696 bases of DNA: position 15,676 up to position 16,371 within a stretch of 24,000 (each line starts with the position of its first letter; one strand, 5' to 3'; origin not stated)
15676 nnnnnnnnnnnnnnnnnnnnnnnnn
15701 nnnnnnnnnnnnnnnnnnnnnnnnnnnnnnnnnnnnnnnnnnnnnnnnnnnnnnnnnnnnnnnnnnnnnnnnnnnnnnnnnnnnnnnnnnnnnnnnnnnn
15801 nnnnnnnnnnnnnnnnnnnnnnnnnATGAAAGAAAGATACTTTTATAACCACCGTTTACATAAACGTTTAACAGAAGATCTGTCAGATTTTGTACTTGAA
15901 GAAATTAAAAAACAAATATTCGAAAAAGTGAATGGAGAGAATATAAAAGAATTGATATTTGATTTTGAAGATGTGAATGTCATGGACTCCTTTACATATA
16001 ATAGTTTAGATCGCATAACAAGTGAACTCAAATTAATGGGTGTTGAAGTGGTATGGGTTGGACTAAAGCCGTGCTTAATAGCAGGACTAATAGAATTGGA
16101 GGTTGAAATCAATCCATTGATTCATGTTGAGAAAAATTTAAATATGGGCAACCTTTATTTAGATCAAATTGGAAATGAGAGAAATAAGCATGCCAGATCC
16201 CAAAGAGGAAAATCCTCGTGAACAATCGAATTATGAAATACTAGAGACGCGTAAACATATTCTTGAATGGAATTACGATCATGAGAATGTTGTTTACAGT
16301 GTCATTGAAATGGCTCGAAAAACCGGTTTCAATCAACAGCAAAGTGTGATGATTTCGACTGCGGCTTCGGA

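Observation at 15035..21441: Stressosome-type RsbR-S-T-X module wired to a hybrid histidine kinase and a REC-HD-GYP phosphodiesterase, with no sigma factor or RsbU/V/W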

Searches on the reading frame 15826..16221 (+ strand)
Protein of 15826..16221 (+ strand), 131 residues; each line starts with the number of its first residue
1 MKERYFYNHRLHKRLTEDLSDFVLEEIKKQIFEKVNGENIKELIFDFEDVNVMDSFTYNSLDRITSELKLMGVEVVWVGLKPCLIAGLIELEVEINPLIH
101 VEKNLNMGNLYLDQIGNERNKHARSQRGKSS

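Call 8: search_protein_families(library=pfam, proteins=[window:15826-16221:+], max_evalue=0.01)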
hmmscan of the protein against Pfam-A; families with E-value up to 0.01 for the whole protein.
window:15826-16221:+ (131 aa): 1 family
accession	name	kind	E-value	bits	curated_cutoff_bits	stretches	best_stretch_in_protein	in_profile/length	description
PF01740.26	STAS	-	4e-09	36.6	22.6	1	14-84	14-84/106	STAS domain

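Call 52: search_protein_families(library=ncbifam, proteins=[window:15826-16221:+], max_evalue=0.01)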
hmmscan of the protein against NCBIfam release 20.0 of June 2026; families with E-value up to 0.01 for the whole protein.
window:15826-16221:+ (131 aa): 3 families
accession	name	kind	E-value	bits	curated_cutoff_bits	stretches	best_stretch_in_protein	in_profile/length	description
NF052652.1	YtvA_fam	equivalog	5e-07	29.5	250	1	20-97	155-232/243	YtvA family blue-light photoreceptor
TIGR02886.1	spore_II_AA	equivalog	0.00018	21.4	114.75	1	9-55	8-54/106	anti-sigma F factor antagonist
TIGR00377.1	ant_ant_sig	superfamily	0.0015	18.4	53.45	1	25-83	28-86/108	anti-sigma factor antagonist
